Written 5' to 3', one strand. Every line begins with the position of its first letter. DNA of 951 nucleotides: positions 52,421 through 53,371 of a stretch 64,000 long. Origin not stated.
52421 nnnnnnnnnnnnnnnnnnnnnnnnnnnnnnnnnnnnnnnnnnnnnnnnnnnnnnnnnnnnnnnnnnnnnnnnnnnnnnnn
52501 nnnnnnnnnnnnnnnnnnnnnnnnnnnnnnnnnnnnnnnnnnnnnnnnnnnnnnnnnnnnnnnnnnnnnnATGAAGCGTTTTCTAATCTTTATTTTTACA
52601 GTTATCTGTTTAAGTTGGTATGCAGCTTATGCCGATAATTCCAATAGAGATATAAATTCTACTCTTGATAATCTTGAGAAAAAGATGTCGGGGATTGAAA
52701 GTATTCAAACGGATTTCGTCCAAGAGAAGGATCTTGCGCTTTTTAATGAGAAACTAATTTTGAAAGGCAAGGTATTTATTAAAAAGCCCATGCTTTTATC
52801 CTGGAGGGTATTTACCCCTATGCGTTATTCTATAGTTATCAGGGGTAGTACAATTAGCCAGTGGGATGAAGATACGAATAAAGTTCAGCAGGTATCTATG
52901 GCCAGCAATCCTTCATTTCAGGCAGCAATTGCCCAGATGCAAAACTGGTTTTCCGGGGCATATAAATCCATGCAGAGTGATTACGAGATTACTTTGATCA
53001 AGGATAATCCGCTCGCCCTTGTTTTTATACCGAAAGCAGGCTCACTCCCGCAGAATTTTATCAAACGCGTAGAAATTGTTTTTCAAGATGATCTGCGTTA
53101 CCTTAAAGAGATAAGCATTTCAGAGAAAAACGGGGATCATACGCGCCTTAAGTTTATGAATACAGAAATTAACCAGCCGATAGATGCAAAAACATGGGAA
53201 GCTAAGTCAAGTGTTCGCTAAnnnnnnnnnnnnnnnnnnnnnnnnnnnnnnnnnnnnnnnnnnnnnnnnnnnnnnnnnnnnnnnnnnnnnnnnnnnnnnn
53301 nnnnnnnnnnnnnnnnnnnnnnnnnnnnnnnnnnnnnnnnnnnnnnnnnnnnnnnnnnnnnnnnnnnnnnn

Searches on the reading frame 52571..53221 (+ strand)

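Call 64: search_protein_families(library=pfam, proteins=[window:52571-53221:+], max_evalue=0.0001)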
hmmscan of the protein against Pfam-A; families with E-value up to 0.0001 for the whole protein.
window:52571-53221:+ (216 aa): 1 family
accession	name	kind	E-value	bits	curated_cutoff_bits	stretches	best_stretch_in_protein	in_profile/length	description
PF03548.22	LolA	-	9.2e-18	65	23.6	1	41-209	2-162/165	Outer membrane lipoprotein carrier protein LolA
